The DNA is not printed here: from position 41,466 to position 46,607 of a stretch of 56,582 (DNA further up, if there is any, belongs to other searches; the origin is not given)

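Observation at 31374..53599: A 22-kb supercluster joining a complete ComEA/ComEC uptake module to a pilMN-O-P-Q outer-membrane module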

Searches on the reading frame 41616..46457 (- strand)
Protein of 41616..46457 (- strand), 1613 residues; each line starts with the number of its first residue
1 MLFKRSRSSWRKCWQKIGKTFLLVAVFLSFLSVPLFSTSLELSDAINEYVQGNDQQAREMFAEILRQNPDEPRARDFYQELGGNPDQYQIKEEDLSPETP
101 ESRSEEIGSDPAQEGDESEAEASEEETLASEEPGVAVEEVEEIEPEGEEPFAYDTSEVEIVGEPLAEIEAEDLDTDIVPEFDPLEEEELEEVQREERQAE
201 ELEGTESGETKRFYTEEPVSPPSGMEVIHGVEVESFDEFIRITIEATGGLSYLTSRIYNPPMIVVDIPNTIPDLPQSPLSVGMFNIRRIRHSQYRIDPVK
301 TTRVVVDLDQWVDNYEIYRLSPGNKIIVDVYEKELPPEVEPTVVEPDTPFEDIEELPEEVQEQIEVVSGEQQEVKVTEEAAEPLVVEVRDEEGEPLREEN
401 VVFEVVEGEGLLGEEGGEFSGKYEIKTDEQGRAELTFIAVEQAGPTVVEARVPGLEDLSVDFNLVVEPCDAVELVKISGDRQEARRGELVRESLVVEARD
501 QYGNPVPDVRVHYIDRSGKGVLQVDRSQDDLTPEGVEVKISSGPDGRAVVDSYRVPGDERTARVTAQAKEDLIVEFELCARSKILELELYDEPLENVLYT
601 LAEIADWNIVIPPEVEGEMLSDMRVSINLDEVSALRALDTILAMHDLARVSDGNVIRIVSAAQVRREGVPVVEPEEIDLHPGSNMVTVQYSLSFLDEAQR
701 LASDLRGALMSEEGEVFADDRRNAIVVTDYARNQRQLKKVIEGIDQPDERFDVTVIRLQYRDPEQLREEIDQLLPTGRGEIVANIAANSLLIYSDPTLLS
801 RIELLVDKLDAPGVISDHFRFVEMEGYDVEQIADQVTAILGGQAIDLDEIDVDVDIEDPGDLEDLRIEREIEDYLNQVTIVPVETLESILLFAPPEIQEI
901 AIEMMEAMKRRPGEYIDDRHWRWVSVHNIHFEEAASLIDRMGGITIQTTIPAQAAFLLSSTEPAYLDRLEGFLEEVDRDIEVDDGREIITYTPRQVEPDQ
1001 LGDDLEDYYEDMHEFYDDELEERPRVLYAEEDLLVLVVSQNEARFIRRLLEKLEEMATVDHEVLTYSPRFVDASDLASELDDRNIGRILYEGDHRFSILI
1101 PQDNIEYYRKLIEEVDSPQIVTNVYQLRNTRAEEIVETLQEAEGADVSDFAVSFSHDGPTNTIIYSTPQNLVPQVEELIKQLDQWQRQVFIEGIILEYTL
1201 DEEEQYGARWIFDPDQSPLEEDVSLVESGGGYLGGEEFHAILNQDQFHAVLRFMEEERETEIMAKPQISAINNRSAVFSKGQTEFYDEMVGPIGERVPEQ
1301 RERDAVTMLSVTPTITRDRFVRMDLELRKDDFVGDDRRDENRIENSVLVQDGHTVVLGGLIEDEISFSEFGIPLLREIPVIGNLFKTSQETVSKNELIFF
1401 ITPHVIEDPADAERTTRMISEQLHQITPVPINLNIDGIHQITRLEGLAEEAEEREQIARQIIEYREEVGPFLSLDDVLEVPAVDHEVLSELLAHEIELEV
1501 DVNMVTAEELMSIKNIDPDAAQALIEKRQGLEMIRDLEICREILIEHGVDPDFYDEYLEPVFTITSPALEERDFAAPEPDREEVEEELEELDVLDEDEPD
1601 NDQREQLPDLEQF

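Call 3: search_protein_families(library=pfam, proteins=[window:41616-46457:-], max_evalue=0.01)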
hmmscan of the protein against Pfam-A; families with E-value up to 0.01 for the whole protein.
window:41616-46457:- (1613 aa): 9 families
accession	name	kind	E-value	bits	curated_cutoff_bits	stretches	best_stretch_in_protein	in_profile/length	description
PF03958.22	Secretin_N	-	2e-37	127.7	28.2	3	1123-1187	2-68/69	Bacterial type II/III secretion system short domain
PF00263.26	Secretin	-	1.3e-35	122.9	27.5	1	1254-1407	2-169/169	Bacterial type II and III secretion system protein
PF12836.13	HHH_3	-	8.8e-12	45.4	27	2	1430-1489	5-58/65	Helix-hairpin-helix motif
PF11741.13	AMIN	-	1.3e-10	41.6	20.5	1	240-311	11-82/101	AMIN domain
PF02369.22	Big_1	-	9.2e-06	26.1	34.9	0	379-461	16-89/93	Bacterial Ig-like domain (group 1)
PF03934.19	T2SSK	-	0.00059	20.6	24.2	0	1455-1485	20-49/63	Type II secretion system (T2SS), protein K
PF21305.2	type_II_gspD_N0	-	0.00059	20.1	27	1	591-658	5-71/71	GspD-like, N0 domain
PF09134.16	Invasin_D3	-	0.0051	17.7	33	0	372-455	12-85/98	Invasin, domain 3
PF07660.19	STN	-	0.0089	16.3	28.4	0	623-660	14-51/52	Secretin and TonB N terminus short domain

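Call 7: find_homologous_proteins(query=window:41616-46457:-, max_evalue=0.00001)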
Query window:41616-46457:- (1613 aa): 38 proteins with E <= 0.00001 among 8000 candidates.
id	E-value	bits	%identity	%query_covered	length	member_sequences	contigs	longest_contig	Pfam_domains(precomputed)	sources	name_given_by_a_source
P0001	0.0e+0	3505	100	100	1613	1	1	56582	PF02369.23,PF03958.23,PF12836.14,PF11741.14,PF00263.27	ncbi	-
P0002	0.0e+0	2554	73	100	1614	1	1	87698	PF17789.8,PF02369.23,PF03958.23,PF12836.14,PF11741.14,PF00263.27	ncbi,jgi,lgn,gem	-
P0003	0.0e+0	1412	46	98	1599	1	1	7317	PF03958.23,PF12836.14,PF03934.20,PF14579.13,PF11741.14,PF00263.27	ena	-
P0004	0.0e+0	1223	40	99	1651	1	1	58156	PF03958.23,PF12836.14,PF11741.14,PF00263.27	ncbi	-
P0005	3.7e-273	928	38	83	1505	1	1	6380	PF17789.8,PF02369.23,PF03958.23,PF12836.14,PF11741.14,PF00263.27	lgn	-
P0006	1.2e-258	880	35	71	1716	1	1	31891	PF02369.23,PF03958.23,PF12836.14,PF00263.27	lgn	-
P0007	1.3e-238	814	36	60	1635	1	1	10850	PF02369.23,PF03958.23,PF12836.14,PF14579.13,PF11741.14,PF00263.27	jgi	jgi:type II secretory pathway component GspD/PulD (secretin)/DNA uptake protein ComE-like DNA-bindin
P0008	3.9e-57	212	37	10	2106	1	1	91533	PF23769.2,PF17005.12,PF25048.2,PF23342.2,PF23411.2,PF23215.1,PF02239.23,PF13620.13,PF26198.1,PF23393.3,PF23609.2,PF24797.2,PF15492.13,PF02369.23,PF20426.5,PF25460.2,PF11715.17,PF23749.2,PF25784.2,PF25178.1,PF23775.2,PF25173.2,PF23383.2,PF25171.2,PF12894.14,PF04762.19,PF24780.2,PF16755.12,PF23761.2,P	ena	-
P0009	1.4e-46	177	35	10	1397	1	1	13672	PF17789.8,PF21834.2,PF02369.23,PF13860.13,PF13620.13,PF26198.1,PF09134.17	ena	-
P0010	1.2e-43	168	32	10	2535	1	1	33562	PF17789.8,PF17963.8,PF02369.23,PF18962.8,PF13860.13,PF13472.13,PF00041.28,PF26198.1,PF00657.29,PF09134.17,PF18911.7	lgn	-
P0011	9.2e-33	131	30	11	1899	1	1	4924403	PF25048.2,PF23342.2,PF23411.2,PF13620.13,PF26198.1,PF23393.3,PF23609.2,PF13516.13,PF02369.23,PF20426.5,PF25019.1,PF12799.14,PF25460.2,PF23952.2,PF23775.2,PF25173.2,PF23383.2,PF25171.2,PF12894.14,PF24780.2,PF25172.2,PF24782.3,PF25047.1,PF13860.13,PF23098.2,PF09134.17,PF25168.2,PF23598.2,PF24105.2,PF2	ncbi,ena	-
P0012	2.4e-29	120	29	12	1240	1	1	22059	PF17789.8,PF02369.23,PF01457.23,PF24025.2,PF02368.25,PF26918.1,PF26198.1,PF09134.17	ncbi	-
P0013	3.0e-26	110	29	18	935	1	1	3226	PF21305.3,PF03958.23,PF11741.14,PF00263.27,PF07660.20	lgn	-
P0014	6.5e-25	105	33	11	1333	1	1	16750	PF25168.2,PF24105.2,PF24805.2,PF25048.2,PF24017.3,PF23342.2,PF24817.2,PF13620.13,PF26198.1,PF23393.3,PF23389.2,PF07452.18,PF15492.13,PF02369.23,PF20426.5,PF25460.2,PF00400.39,PF23414.2,PF23410.5,PF23775.2,PF17789.8,PF25174.2,PF24814.2,PF23381.2,PF21029.4,PF25173.2,PF23383.2,PF25171.2,PF12894.14,PF17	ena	-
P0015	2.3e-23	100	36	9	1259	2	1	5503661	PF23769.2,PF23586.3,PF17005.12,PF25048.2,PF23342.2,PF23411.2,PF02239.23,PF13620.13,PF26198.1,PF23393.3,PF23609.2,PF15492.13,PF02369.23,PF20426.5,PF25460.2,PF25178.1,PF23775.2,PF25173.2,PF23383.2,PF25171.2,PF12894.14,PF17802.8,PF24780.2,PF23761.2,PF25172.2,PF24782.3,PF08662.18,PF25047.1,PF26550.2,PF1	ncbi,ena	-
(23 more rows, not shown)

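Call 8: find_encoding_contigs(protein=P0002, flank=10000, max_places=3)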
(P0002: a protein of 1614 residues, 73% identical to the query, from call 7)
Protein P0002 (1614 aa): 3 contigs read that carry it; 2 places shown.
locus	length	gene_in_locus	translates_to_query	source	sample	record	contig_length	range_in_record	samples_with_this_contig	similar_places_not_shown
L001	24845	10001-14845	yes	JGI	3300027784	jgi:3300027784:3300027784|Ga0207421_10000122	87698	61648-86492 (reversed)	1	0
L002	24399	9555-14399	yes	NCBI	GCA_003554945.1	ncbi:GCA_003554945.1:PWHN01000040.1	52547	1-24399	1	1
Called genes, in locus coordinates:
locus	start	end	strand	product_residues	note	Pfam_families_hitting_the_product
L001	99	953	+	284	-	PF02518:HATPase_c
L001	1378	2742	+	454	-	PF00072:Response_reg, PF00158:Sigma54_activat, PF14532:Sigma54_activ_2, PF01078:Mg_chelatase (faint), PF07724:AAA_2 (faint), PF07728:AAA_5, PF25601:AAA_lid_14, PF02954:HTH_8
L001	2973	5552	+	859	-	PF11104:PilM_2, PF05134:T2SSL (weak), PF06723:MreB_Mbl (faint), PF14450:FtsA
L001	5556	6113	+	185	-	PF04350:PilO (weak)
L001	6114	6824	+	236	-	-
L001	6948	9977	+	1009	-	PF02369:Big_1 (faint), PF19271:Nis1 (faint), PF23616:Ig_GEX2_N (faint)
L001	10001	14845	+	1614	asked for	PF11741:AMIN, PF02369:Big_1 (faint), PF17789:MG4 (faint), PF03958:Secretin_N, PF00263:Secretin, PF12836:HHH_3 (faint)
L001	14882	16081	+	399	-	-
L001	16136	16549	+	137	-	PF00334:NDK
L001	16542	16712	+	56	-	-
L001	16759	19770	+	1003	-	PF13567:DUF4131, PF03772:Competence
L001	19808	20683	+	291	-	PF04919:DUF655 (faint), PF06514:PsbU (faint), PF12836:HHH_3, PF00633:HHH (weak), PF03934:T2SSK (faint), PF11731:Cdd1 (faint), PF14520:HHH_5 (weak), PF12836:HHH_3, +5 more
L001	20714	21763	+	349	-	-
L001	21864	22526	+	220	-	-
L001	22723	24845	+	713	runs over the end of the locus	PF00580:UvrD-helicase, PF13604:AAA_30 (faint), PF13361:UvrD_C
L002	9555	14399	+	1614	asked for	PF11741:AMIN, PF02369:Big_1 (faint), PF17789:MG4 (faint), PF03958:Secretin_N, PF00263:Secretin, PF12836:HHH_3 (faint)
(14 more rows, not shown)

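Call 9: find_encoding_contigs(protein=P0004, flank=10000, max_places=3)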
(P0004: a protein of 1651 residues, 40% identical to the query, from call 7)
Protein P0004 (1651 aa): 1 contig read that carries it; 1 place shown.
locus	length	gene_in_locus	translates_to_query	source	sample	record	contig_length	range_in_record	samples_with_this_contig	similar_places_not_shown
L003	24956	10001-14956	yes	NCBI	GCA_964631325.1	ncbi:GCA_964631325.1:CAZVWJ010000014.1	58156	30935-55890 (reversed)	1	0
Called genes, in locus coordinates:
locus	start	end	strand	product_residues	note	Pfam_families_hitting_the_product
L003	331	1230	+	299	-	PF02518:HATPase_c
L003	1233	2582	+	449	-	PF00072:Response_reg, PF00158:Sigma54_activat, PF01078:Mg_chelatase (faint), PF14532:Sigma54_activ_2, PF07724:AAA_2 (weak), PF07728:AAA_5 (weak), PF25601:AAA_lid_14, PF02954:HTH_8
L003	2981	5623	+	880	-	PF11104:PilM_2, PF06723:MreB_Mbl (faint), PF14450:FtsA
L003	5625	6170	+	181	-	PF04350:PilO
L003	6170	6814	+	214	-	-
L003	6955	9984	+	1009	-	PF02369:Big_1 (faint), PF20419:DUF6701 (faint), PF23616:Ig_GEX2_N (faint)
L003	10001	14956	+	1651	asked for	PF11741:AMIN, PF03958:Secretin_N, PF00263:Secretin, PF12836:HHH_3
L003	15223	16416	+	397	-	-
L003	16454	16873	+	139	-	PF00334:NDK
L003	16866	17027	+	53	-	-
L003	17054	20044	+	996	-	PF13567:DUF4131, PF03772:Competence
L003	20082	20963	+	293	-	PF06514:PsbU (faint), PF20582:UPF0758_N (faint), PF21687:T2SSK_1st (faint), PF12826:HHH_2 (faint), PF12836:HHH_3, PF14716:HHH_8 (faint), PF12836:HHH_3, PF00633:HHH (weak), +8 more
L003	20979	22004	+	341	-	-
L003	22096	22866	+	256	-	-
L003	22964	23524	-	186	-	PF04191:PEMT, PF04140:ICMT (weak)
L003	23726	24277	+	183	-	PF02834:LigT_PEase, PF13563:2_5_RNA_ligase2, PF02834:LigT_PEase (weak)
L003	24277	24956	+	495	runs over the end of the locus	PF01808:AICARFT_IMPCHas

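Call 10: find_encoding_contigs(protein=P0006, flank=10000, max_places=3)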
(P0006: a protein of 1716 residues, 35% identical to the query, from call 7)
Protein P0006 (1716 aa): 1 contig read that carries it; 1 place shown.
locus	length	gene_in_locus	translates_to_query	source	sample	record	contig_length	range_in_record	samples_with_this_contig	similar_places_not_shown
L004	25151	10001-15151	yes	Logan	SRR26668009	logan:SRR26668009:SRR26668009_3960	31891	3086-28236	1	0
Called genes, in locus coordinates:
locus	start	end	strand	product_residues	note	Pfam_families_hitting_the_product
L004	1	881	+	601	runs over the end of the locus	-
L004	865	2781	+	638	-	PF00884:Sulfatase, PF01663:Phosphodiest, PF16347:SGSH_C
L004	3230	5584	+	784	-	PF11104:PilM_2, PF05134:T2SSL, PF06723:MreB_Mbl (faint), PF14450:FtsA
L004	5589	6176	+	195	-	-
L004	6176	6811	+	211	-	-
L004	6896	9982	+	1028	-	PF02369:Big_1 (faint), PF20257:SAM_HAT_C (faint), PF20419:DUF6701 (faint), PF23616:Ig_GEX2_N (faint)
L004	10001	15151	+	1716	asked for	PF02369:Big_1 (faint), PF03958:Secretin_N, PF00263:Secretin, PF12836:HHH_3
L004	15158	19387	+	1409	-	-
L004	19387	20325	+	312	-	-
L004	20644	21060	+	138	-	PF00334:NDK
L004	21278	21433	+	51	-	-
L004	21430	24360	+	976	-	PF13567:DUF4131, PF03772:Competence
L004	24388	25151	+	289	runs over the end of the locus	PF12826:HHH_2 (faint), PF12836:HHH_3, PF14579:HHH_6 (faint), PF14716:HHH_8 (faint), PF00633:HHH (weak), PF12836:HHH_3, PF00633:HHH (weak), PF12836:HHH_3, +2 more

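Call 12: find_related_loci(query=A1, collection=genome_contigs, flank=10000)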
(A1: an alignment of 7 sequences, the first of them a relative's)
Query A1 (1613 aa) in genome_contigs; peptide patterns used: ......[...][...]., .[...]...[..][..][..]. (x = any residue, [..] = any of these).
95 stretches matched a pattern; 12 encode a relative of the query (tblastn E <= 1e-3); 12 distinct loci.
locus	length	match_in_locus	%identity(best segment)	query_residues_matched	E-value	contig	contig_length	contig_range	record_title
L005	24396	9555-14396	73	1-1613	0e+0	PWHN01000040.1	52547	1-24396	MAG: bacterium isolate T1Sed10_126 T1-Sed10-C335, whole genome shotgun sequence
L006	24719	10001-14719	41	22-1566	0e+0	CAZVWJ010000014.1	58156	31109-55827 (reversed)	MAG TPA_asm: uncultured bacterium isolate binchicken_co77_20 genome assembly, contig: NODE_599_length_58156_cov_11.31896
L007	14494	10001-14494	42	27-1547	0e+0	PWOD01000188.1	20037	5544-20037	MAG: bacterium isolate CSSed10_354m CS-Sed10-C4895, whole genome shotgun sequence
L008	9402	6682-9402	38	2-929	0e+0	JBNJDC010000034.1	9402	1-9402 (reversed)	MAG: bacterium isolate Y23_60dBSd3.bin.64 NODE_2758_length_9402_cov_8.823175, whole genome shotgun sequence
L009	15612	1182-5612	30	221-1566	2e-174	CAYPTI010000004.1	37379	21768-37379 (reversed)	MAG TPA_asm: uncultured bacterium isolate binchicken_co207_98 genome assembly, contig: NODE_737_length_37379_cov_11.6362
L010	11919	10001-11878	40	226-854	4e-141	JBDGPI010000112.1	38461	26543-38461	MAG: bacterium isolate DAL-3Gt_29_1_96C5R DAL-3Gt_29_1_96C5R_112, whole genome shotgun sequence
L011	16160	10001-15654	39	21-1568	1e-146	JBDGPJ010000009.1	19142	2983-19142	MAG: bacterium isolate DAL-3Gt_29_2_75C1R DAL-3Gt_29_2_75C1R_9, whole genome shotgun sequence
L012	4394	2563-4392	32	5-654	5e-95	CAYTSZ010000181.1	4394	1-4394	MAG TPA_asm: uncultured bacterium isolate binchicken_co92_17 genome assembly, contig: NODE_5235_length_4394_cov_6.719982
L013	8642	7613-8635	37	19-380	3e-47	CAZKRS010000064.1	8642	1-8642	MAG TPA_asm: uncultured bacterium isolate binchicken_co32_498 genome assembly, contig: NODE_14453_length_8642_cov_10.270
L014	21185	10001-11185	27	585-1407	4e-22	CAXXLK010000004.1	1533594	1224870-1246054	MAG: Desulfobacterales bacterium isolate c905b435-fdb9-4221-98b7-76b06078fb47 genome assembly, contig: contig_4, whole g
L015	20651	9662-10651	22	1125-1406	1e-14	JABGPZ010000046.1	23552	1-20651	MAG: Phycisphaerales bacterium isolate co234_bin44 NODE_4101_length_23552_cov_8.889348, whole genome shotgun sequence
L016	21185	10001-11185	28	585-1407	5e-23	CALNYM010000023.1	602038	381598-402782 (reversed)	MAG: uncultured Desulfobacterales bacterium isolate HOU_bin.0076 genome assembly, contig: contig_8, whole genome shotgun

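Call 29: search_protein_families(library=ncbifam, proteins=[window:41616-46457:-], max_evalue=0.01)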
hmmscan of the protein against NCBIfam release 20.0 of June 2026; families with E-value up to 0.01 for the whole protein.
window:41616-46457:- (1613 aa): 11 families
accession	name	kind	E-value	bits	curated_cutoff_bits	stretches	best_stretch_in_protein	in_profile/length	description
TIGR02517.1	type_II_gspD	equivalog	7.7e-80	269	351.35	3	1156-1414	305-598/600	type II secretion system secretin GspD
TIGR02515.1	IV_pilus_PilQ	subfamily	4.1e-63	213.8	284.35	3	1245-1407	259-428/428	type IV pilus secretin PilQ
NF010083.0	PRK13568.1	equivalog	4.4e-42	144.3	554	2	1118-1407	119-418/419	DNA uptake porin HofQ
TIGR02516.1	type_III_yscC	equivalog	8.9e-39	133.3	238.45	2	1134-1407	181-462/463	type III secretion system outer membrane ring subunit SctC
TIGR02519.1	pilus_MshL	equivalog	3.1e-28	98.6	250.2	1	1162-1406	9-290/290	pilus (MSHA type) biogenesis protein MshL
NF007851.2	PRK10560.1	exception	5.3e-26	91.4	598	2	1250-1407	247-410/412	DNA uptake porin HofQ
NF011873.0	PRK15346.1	equivalog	2.3e-24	86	524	2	1113-1405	198-493/499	EscC/YscC/HrcC family type III secretion system outer membrane ring protein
NF042912.1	Amuc_1098_fam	equivalog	5.2e-16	57.8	750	1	1340-1409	730-798/805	Amuc_1098 family type IV pilus outer membrane protein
TIGR01259.1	comE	subfamily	1.4e-06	28.3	152.35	0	1457-1490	80-113/120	comEA protein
TIGR00426.1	TIGR00426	subfamily_domain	9.7e-06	25.6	53.1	1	1458-1488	30-60/69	competence protein ComEA helix-hairpin-helix repeat region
NF037980.1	T2SS_GspK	equivalog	0.0005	19.7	130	1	1450-1533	159-249/307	type II secretion system minor pseudopilin GspK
